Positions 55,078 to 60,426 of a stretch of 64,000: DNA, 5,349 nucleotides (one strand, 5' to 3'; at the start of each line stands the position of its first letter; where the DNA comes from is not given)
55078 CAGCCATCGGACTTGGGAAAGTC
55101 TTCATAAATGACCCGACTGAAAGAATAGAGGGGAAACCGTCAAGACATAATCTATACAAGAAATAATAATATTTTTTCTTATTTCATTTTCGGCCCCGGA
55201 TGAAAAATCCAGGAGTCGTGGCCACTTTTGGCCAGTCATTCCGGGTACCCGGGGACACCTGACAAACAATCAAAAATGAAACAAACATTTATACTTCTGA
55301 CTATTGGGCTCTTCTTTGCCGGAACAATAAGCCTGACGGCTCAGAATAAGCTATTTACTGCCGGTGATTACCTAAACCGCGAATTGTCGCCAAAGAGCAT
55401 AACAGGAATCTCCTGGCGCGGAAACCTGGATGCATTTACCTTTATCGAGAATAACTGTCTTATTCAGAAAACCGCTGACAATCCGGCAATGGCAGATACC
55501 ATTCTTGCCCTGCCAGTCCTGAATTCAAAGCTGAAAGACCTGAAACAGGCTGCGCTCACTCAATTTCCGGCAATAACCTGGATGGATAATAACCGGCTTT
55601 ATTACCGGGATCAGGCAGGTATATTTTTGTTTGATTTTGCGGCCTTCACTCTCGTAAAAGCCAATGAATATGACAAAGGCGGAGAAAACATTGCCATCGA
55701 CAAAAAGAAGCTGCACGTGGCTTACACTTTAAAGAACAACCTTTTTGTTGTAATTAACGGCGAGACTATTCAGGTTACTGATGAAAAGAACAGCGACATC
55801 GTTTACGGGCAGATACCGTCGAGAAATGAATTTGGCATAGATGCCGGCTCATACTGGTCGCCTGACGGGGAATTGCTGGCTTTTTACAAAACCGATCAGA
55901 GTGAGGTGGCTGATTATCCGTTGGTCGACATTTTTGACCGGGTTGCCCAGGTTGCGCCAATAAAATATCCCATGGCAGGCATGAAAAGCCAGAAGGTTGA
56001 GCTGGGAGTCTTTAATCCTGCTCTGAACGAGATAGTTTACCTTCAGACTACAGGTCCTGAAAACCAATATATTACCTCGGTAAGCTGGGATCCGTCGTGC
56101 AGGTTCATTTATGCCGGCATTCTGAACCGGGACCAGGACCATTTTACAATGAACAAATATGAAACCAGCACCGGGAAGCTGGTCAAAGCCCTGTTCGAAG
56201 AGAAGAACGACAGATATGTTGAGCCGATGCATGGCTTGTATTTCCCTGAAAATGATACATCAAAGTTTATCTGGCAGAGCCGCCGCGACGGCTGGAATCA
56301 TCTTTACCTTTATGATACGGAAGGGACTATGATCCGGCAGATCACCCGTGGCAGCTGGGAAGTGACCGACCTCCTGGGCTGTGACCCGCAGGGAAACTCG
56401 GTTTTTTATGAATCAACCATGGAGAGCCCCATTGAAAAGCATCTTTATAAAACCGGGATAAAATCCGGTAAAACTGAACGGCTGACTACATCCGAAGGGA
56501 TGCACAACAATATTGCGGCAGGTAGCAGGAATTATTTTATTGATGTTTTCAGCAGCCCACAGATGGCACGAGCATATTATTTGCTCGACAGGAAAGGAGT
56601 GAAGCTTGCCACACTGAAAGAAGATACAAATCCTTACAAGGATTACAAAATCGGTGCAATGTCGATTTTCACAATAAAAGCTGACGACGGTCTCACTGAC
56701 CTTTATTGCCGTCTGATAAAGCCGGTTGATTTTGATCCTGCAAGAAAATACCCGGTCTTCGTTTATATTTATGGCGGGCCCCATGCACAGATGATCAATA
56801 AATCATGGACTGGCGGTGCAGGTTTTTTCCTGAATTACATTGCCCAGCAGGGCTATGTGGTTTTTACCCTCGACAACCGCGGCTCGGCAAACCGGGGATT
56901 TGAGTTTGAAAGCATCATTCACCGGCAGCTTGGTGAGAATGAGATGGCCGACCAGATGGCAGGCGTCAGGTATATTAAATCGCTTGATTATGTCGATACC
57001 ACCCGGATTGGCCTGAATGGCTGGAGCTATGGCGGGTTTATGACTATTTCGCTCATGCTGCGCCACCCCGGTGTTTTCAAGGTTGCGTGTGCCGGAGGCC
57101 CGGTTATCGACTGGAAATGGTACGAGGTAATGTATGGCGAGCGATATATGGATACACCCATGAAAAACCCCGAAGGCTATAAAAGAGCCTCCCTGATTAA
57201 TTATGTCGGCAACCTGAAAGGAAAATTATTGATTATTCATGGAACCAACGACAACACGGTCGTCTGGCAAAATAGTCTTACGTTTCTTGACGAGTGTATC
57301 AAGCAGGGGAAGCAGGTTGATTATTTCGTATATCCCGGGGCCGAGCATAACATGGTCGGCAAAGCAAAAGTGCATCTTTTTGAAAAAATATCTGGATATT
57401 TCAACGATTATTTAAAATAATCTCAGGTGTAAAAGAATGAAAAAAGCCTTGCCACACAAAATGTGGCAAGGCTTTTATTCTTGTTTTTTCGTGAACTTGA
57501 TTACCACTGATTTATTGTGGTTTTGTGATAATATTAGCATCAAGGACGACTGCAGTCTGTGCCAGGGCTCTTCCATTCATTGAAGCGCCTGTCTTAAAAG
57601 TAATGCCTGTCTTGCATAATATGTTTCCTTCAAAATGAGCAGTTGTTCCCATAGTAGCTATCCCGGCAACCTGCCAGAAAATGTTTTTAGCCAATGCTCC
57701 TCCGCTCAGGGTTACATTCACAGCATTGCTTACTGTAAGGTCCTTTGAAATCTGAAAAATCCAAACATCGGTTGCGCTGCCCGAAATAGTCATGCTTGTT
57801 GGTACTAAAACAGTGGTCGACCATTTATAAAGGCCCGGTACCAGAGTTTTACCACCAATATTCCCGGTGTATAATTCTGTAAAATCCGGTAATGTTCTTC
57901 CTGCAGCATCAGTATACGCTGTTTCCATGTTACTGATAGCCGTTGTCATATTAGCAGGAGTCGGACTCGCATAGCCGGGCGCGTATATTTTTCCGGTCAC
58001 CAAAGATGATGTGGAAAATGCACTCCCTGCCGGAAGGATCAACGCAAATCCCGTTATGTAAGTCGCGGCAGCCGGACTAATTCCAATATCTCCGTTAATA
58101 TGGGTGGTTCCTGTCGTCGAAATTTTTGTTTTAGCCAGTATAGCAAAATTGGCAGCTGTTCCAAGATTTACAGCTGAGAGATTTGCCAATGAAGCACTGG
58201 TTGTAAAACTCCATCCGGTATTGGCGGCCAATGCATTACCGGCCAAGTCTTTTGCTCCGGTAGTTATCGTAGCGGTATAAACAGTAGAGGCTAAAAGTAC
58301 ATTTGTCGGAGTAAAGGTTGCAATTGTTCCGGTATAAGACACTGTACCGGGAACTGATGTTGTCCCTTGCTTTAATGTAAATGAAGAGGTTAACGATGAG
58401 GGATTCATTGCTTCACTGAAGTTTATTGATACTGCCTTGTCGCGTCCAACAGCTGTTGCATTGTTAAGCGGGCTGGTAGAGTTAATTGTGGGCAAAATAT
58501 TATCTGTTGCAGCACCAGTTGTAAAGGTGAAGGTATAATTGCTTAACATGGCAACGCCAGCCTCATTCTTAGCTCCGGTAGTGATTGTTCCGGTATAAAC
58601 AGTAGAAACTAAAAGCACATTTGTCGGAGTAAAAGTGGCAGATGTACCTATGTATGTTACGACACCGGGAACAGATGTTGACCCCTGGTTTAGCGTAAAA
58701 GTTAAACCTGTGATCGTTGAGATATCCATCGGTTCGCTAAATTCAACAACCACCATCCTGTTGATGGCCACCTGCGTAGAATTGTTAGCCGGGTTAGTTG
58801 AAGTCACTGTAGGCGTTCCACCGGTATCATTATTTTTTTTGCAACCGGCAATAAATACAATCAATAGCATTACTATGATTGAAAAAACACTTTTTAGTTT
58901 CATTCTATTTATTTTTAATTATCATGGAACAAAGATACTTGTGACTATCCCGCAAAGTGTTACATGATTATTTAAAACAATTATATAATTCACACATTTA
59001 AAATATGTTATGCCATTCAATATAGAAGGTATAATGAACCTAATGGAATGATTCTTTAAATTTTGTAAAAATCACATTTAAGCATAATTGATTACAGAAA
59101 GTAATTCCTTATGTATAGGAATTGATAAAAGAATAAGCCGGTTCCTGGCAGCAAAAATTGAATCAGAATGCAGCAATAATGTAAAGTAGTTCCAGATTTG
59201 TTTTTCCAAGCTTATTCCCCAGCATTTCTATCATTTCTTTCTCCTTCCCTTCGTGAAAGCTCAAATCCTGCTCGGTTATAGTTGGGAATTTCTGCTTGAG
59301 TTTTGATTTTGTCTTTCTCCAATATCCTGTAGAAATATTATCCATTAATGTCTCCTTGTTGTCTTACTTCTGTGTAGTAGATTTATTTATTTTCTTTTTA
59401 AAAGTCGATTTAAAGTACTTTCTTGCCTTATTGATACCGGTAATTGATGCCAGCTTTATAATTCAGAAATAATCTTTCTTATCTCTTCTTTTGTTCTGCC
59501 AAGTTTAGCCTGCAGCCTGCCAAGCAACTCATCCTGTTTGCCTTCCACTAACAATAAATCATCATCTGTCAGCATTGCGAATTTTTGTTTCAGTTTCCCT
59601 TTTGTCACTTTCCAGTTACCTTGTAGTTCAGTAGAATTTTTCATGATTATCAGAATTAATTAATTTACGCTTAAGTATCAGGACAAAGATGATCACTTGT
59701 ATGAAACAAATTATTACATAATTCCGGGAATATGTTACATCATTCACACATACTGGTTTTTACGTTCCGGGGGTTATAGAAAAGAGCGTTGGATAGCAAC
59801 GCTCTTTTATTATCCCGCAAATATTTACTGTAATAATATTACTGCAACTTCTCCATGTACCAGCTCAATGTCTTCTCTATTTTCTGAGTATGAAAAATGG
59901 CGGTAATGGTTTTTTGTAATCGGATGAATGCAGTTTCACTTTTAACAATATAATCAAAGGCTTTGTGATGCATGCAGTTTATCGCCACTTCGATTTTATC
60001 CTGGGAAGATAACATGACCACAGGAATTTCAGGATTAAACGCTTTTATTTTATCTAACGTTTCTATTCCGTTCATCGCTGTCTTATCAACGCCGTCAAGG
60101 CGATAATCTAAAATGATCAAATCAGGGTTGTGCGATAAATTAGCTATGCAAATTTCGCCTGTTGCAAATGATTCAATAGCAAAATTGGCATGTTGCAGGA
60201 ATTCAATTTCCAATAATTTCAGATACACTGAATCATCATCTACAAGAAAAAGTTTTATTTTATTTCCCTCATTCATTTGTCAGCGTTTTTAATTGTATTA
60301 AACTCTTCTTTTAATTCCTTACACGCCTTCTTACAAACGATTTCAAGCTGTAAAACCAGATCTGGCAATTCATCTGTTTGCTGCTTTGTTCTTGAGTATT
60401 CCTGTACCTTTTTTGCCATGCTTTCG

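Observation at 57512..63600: One 38-nt AraC-style operator in three promoters links a PAS hybrid kinase module to CsbD and an ice-binding lipoprotein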

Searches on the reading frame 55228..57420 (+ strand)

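Call 5: search_protein_families(library=pfam, proteins=[window:55228-57420:+], max_evalue=0.01)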
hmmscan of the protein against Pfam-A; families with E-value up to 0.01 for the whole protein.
window:55228-57420:+ (730 aa): 10 families
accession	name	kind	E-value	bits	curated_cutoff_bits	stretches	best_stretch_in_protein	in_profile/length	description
PF00930.27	DPPIV_N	-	2.4e-69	234.2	22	1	160-446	53-352/354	Dipeptidyl peptidase IV (DPP IV) N-terminal region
PF00326.27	Peptidase_S9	-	4.3e-52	177.1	22.6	1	536-730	8-211/213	Prolyl oligopeptidase family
PF20434.5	BD-FAE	-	1.4e-09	38.2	26.8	1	642-686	166-211/215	BD-FAE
PF00561.26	Abhydrolase_1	-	3.5e-08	33.9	25.8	1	509-618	1-96/245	alpha/beta hydrolase fold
PF01738.24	DLH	-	4.8e-08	33.3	21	1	538-708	37-187/217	Dienelactone hydrolase family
PF12146.15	Hydrolase_4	-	9.2e-08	32.1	27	1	535-632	24-116/239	Serine aminopeptidase, S33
PF02129.25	Peptidase_S15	-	3.9e-07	30.5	23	1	524-631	42-134/262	X-Pro dipeptidyl-peptidase (S15 family)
PF00756.26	Esterase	-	0.0047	17.2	22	0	594-707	117-226/251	Putative esterase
PF05448.18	AXE1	-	0.0048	16.2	21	0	574-609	158-193/321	Acetyl xylan esterase (AXE1)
PF08840.17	BAAT_C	-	0.0066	17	20.9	0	579-630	9-60/210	BAAT / Acyl-CoA thioester hydrolase C terminal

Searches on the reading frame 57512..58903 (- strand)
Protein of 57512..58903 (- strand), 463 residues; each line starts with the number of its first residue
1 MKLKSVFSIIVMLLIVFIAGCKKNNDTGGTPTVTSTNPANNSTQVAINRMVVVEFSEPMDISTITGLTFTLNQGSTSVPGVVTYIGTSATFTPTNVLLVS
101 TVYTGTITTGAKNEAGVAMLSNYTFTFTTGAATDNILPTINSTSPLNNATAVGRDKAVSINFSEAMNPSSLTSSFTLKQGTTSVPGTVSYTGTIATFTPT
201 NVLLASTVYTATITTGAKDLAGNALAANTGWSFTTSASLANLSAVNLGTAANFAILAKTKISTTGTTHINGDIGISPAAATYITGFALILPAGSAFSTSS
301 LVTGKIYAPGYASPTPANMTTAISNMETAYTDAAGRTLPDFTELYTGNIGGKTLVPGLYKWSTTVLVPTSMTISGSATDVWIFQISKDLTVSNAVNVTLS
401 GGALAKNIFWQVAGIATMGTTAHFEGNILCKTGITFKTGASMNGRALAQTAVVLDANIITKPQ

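Call 5: search_protein_families(library=pfam, proteins=[window:57512-58903:-], max_evalue=0.01)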
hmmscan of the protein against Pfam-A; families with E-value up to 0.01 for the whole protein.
window:57512-58903:- (463 aa): 3 families
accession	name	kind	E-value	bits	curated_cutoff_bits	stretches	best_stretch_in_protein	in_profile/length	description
PF11999.13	Ice_binding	-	6.1e-75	251.9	28.7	1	255-460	1-208/208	Ice-binding-like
PF13205.12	Big_5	-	5.1e-44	149.7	23.6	2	134-235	1-105/105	Bacterial Ig-like domain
PF04234.18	CopC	-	0.00042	21.7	23.3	0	32-73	3-41/92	CopC domain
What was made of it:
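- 57512..58903 (-): Lipoprotein (lipobox FIAGC) with two Big_5 Ig-like domains and a C-terminal Ice_binding/DUF3494 domain. Pfam PF11999 at 251.9 bits and Big_5 at 149.7 bits (call 5).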

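Call 20: search_protein_families(library=ncbifam, max_evalue=0.01, proteins=[window:57512-58903:-])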
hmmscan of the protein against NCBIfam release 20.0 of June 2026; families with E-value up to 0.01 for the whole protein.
window:57512-58903:- (463 aa): 1 family
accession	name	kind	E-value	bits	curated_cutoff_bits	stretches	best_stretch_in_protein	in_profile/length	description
NF045625.1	IBP_CFB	equivalog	6.2e-77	258.6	400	1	229-460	50-275/275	ice-binding protein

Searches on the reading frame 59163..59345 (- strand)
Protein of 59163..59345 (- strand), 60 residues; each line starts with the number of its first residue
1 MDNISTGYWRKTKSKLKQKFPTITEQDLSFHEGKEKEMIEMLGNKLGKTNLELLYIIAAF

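Call 5: search_protein_families(library=pfam, proteins=[window:59163-59345:-], max_evalue=0.01)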
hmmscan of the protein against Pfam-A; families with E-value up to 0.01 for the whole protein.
window:59163-59345:- (60 aa): 0 families

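Call 20: search_protein_families(library=ncbifam, max_evalue=0.01, proteins=[window:59163-59345:-])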
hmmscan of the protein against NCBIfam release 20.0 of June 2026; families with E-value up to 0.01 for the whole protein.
window:59163-59345:- (60 aa): 1 family
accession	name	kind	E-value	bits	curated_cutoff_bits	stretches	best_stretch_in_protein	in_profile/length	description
NF007748.0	PRK10428.1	equivalog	0.00013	21.9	113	1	6-47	7-48/69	hypothetical protein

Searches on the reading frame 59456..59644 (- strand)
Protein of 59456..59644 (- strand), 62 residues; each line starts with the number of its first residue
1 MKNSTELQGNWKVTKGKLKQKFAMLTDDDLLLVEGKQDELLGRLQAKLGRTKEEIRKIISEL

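Call 5: search_protein_families(library=pfam, proteins=[window:59456-59644:-], max_evalue=0.01)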
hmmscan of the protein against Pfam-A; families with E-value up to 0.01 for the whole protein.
window:59456-59644:- (62 aa): 1 family
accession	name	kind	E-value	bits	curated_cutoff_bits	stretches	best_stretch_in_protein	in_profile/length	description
PF05532.17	CsbD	-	3.1e-14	53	40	1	6-57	2-53/53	CsbD-like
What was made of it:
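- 59456..59644 (-): CsbD-family protein (62 aa). Pfam PF05532 at 53 bits (call 5).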

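Call 20: search_protein_families(library=ncbifam, max_evalue=0.01, proteins=[window:59456-59644:-])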
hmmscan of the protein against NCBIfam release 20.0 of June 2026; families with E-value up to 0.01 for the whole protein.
window:59456-59644:- (62 aa): 1 family
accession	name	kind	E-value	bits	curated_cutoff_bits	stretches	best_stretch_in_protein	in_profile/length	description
NF007748.0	PRK10428.1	equivalog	1.1e-16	60.7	113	1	3-60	2-59/69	hypothetical protein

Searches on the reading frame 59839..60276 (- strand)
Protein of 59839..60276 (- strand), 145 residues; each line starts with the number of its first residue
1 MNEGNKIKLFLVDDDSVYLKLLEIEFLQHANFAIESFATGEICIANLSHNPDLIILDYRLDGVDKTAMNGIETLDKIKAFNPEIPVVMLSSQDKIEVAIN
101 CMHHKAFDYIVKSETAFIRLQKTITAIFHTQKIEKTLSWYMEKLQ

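Call 5: search_protein_families(library=pfam, proteins=[window:59839-60276:-], max_evalue=0.01)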
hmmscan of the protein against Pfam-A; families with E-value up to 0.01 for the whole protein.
window:59839-60276:- (145 aa): 1 family
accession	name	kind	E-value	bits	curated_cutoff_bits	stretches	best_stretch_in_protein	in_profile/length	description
PF00072.30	Response_reg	-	1.8e-18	67.2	30.2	1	10-114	2-101/111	Response regulator receiver domain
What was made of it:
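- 59839..60276 (-): Stand-alone receiver protein (145 aa, D57), overlapping the kinase gene by 4 nt. Pfam Response_reg at 67.2 bits (call 5).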

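Call 20: search_protein_families(library=ncbifam, max_evalue=0.01, proteins=[window:59839-60276:-])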
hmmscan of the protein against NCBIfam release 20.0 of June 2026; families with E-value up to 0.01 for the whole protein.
window:59839-60276:- (145 aa): 64 families (the best 25 are shown)
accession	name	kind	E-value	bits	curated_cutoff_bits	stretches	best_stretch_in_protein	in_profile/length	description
NF007689.0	PRK10365.1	equivalog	3.8e-14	52.3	760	1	5-136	4-130/441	sigma-54-dependent response regulator transcription factor ZraR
NF041946.1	LuxO_transreg_Vib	equivalog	3.7e-13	49.1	800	1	20-134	9-118/463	quorum-sensing sigma-54 dependent transcriptional regulator LuxO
NF051870.1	NAssimRespRegNtrX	equivalog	9.8e-13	47.8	600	1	10-114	5-106/452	nitrogen assimilation response regulator NtrX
NF051850.1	RespRegRprY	equivalog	4.6e-12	45.8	370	1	5-132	3-124/234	response regulator transcription factor RprY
TIGR01818.1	ntrC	equivalog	4.9e-12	45.4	558.6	1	10-112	2-99/463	nitrogen regulation protein NR(I)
NF052313.1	T9SS_RR_PorX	equivalog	2.8e-11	42.9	300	1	8-113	2-102/513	T9SS response regulator signal transducer PorX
NF045505.1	RR_RssB_Pseudo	equivalog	2.9e-11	43.1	700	1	5-144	4-138/394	two-component system response regulator RssB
NF008176.1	PRK10923.1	equivalog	3.5e-11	42.4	620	1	8-113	5-105/469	nitrogen regulation protein NR(I)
NF001965.0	PRK00742.1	subfamily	8.1e-11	41.7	293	1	5-125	2-120/357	chemotaxis-specific protein-glutamate methyltransferase CheB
TIGR02154.1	PhoB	equivalog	3.2e-10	39.7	296.2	1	8-114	4-107/226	phosphate regulon transcriptional regulator PhoB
NF006900.1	PRK09390.1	equivalog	3.6e-10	39.7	255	1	6-115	4-108/203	response regulator FixJ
NF040689.1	MtrAB_MtrA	equivalog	1.3e-09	37.7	300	1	10-113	2-99/219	MtrAB system response regulator MtrA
NF007969.0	PRK10693.1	equivalog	1.3e-09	37.5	329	1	8-131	9-127/337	two-component system response regulator RssB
NF011695.0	PRK15115.1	equivalog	2e-09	36.8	763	1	5-113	5-108/445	two-component system response regulator GlrR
NF008469.0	PRK11361.1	equivalog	2.3e-09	36.5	714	1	8-113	6-106/461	acetoacetate metabolism transcriptional regulator AtoC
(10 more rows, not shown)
